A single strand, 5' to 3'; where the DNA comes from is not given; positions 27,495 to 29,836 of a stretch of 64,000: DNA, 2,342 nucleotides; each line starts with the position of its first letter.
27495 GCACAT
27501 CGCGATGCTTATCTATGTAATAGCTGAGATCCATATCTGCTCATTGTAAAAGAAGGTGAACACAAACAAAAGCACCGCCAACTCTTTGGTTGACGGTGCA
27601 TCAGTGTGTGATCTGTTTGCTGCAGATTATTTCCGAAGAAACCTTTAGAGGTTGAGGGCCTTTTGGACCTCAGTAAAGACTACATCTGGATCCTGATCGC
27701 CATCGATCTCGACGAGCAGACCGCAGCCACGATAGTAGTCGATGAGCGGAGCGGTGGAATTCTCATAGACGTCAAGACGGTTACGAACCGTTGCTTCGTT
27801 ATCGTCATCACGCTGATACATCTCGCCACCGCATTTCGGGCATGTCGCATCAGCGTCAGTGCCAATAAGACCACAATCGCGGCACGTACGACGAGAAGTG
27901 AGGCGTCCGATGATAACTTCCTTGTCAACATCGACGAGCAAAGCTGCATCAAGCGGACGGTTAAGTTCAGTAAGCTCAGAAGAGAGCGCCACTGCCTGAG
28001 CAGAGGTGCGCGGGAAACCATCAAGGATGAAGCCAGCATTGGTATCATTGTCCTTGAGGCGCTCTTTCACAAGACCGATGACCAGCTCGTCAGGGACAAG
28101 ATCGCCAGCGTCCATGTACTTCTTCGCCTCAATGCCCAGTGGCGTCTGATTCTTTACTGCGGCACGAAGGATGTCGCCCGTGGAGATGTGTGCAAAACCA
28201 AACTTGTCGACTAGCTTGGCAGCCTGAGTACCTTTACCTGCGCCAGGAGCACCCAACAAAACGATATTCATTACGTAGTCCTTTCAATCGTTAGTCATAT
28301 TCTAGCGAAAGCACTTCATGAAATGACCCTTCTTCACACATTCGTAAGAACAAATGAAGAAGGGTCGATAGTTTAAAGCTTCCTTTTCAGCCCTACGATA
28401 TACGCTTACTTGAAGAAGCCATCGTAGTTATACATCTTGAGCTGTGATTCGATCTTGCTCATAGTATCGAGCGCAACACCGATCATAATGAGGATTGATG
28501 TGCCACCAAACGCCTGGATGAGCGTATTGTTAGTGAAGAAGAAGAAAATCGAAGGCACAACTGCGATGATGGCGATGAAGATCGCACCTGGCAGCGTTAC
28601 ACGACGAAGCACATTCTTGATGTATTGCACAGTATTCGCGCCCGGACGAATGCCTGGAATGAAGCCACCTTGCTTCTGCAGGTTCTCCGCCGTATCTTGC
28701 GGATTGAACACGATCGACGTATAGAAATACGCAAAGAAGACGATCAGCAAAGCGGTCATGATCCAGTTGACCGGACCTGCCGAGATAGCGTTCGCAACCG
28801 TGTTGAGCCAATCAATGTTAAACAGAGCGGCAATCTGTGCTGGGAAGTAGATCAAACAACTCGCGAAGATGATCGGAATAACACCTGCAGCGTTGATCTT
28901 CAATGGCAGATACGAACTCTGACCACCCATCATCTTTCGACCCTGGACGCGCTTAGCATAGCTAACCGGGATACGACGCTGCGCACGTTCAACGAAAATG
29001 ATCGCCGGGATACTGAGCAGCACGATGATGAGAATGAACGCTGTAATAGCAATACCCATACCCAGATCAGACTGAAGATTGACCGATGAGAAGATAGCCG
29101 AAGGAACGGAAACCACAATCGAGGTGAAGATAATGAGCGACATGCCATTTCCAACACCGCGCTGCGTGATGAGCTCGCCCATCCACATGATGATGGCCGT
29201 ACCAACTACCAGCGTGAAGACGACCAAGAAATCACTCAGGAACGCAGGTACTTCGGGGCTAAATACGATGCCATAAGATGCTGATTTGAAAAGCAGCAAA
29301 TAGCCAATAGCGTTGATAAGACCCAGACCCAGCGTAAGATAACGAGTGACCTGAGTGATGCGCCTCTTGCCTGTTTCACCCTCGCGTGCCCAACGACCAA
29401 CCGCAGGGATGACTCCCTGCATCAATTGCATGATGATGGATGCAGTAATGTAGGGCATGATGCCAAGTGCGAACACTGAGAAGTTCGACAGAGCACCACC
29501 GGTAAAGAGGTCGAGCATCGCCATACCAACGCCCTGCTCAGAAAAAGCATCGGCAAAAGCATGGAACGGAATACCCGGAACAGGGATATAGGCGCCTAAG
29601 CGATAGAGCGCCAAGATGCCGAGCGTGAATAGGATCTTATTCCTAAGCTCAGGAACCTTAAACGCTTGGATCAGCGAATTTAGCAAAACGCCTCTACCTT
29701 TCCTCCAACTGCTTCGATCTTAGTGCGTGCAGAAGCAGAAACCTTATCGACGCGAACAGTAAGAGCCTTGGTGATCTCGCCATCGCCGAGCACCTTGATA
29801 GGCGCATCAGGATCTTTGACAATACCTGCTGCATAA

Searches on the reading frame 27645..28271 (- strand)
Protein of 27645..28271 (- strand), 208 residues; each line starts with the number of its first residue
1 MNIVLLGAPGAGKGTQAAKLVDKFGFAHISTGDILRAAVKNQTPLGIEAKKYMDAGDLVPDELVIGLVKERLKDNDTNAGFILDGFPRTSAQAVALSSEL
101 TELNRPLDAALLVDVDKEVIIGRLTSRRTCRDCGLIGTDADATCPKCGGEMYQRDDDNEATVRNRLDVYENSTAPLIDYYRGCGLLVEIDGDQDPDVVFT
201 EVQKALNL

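Call 84: search_protein_families(library=pfam, proteins=[window:27645-28271:-], max_evalue=0.00001)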
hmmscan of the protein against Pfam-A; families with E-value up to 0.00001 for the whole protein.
window:27645-28271:- (208 aa): 2 families
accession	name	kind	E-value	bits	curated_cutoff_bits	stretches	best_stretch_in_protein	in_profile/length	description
PF00406.28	ADK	-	2.2e-55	187.4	26.8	1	5-181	1-147/151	Adenylate kinase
PF13207.12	AAA_17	-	7e-31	107.8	27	1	6-129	1-124/136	AAA domain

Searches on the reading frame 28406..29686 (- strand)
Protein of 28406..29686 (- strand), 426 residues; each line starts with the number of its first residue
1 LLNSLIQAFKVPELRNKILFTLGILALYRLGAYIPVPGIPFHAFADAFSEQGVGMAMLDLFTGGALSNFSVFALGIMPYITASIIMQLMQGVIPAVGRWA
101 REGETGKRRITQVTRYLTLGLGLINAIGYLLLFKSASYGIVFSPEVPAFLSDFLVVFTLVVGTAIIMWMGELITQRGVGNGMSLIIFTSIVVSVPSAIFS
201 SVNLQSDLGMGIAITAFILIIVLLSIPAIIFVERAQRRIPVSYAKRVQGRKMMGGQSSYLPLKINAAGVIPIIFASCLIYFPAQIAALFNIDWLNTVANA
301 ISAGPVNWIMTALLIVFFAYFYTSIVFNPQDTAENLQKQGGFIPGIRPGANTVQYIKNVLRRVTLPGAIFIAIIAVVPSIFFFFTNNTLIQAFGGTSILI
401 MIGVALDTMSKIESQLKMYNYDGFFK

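Call 84: search_protein_families(library=pfam, proteins=[window:28406-29686:-], max_evalue=0.00001)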
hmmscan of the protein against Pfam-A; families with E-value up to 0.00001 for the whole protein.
window:28406-29686:- (426 aa): 1 family
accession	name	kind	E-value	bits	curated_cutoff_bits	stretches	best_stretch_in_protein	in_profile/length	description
PF00344.25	SecY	-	2.5e-106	355.9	32.2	1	70-409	1-306/306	SecY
